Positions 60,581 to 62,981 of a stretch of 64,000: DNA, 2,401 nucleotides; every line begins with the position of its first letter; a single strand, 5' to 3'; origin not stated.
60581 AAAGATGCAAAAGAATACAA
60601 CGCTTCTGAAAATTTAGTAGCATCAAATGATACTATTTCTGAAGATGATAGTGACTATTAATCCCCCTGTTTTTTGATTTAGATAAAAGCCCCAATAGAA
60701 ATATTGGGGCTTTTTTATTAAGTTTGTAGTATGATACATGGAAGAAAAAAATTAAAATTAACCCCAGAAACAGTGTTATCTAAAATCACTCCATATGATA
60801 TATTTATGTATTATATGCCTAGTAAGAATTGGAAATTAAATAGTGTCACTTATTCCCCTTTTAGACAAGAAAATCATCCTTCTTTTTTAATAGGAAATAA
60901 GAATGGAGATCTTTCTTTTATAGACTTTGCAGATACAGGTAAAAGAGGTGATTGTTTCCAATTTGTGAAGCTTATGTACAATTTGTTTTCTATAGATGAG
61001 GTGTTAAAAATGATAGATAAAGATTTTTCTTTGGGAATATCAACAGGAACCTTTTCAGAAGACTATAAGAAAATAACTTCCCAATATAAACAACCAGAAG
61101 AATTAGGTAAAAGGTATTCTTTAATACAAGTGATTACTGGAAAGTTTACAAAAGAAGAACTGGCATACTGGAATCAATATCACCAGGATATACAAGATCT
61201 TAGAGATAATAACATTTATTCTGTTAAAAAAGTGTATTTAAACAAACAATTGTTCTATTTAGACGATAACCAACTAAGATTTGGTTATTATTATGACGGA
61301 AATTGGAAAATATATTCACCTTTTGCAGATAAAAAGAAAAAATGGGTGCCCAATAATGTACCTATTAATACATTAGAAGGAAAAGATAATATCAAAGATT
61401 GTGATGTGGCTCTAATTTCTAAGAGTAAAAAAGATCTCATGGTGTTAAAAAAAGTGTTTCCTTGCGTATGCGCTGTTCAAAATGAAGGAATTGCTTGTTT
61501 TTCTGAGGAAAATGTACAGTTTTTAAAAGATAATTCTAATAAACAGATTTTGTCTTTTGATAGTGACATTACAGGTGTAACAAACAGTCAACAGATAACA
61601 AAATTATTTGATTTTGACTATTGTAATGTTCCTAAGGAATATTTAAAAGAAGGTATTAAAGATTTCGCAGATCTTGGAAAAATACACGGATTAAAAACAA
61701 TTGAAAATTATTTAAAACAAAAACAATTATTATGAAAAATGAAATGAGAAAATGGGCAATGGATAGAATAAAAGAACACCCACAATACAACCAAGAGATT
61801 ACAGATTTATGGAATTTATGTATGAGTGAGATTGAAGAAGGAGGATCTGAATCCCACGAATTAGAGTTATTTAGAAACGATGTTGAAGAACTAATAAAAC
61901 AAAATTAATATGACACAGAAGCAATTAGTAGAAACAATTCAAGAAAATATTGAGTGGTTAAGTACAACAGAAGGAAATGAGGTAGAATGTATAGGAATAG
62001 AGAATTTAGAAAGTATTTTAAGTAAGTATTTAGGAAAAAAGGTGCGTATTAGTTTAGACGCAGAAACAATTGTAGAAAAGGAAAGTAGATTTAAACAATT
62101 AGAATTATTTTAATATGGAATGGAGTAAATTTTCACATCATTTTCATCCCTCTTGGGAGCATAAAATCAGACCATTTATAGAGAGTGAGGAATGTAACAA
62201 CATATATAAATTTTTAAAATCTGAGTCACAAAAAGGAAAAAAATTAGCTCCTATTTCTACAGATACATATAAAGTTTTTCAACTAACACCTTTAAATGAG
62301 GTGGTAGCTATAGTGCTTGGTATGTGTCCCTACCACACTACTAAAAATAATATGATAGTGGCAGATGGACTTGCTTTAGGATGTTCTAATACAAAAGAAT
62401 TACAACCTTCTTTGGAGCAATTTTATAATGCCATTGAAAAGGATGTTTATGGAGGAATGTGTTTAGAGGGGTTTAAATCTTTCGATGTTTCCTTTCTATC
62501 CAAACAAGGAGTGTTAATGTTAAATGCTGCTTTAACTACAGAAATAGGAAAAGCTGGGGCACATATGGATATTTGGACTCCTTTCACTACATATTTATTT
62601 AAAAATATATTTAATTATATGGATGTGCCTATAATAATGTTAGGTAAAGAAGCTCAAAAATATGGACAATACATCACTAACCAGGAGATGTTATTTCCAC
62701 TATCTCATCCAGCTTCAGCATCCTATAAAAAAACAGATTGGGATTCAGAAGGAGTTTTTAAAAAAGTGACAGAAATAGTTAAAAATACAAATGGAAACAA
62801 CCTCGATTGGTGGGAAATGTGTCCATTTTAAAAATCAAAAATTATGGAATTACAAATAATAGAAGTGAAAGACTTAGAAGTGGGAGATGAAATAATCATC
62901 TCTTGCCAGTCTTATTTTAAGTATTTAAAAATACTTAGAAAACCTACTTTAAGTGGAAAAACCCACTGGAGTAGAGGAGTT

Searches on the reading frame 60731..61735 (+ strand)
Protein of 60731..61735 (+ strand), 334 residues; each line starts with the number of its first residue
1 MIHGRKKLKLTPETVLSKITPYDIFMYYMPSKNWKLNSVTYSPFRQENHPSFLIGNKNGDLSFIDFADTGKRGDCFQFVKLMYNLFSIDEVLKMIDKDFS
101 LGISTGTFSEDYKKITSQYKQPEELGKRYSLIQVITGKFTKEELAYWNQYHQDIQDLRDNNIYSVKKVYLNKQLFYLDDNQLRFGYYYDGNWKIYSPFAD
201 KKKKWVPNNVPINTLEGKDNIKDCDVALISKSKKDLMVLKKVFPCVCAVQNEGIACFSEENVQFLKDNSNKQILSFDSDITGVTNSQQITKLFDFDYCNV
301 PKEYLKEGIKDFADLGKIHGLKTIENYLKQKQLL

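Call 72: search_protein_families(library=phrogs, proteins=[window:60731-61735:+], max_evalue=0.001)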
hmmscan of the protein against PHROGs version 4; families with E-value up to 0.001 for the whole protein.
window:60731-61735:+ (334 aa): 1 family
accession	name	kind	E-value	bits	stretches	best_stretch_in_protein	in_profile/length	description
phrog_12622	-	DNA, RNA and nucleotide metabolism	1.1e-31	111.3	1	10-329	26-364/415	DNA primase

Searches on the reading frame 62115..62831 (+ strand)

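Call 72: search_protein_families(library=phrogs, proteins=[window:62115-62831:+], max_evalue=0.001)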
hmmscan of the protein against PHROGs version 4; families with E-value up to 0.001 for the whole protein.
window:62115-62831:+ (238 aa): 1 family
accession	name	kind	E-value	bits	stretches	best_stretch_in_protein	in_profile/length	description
phrog_12143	-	unknown function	4.9e-32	112.2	1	10-232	6-227/227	-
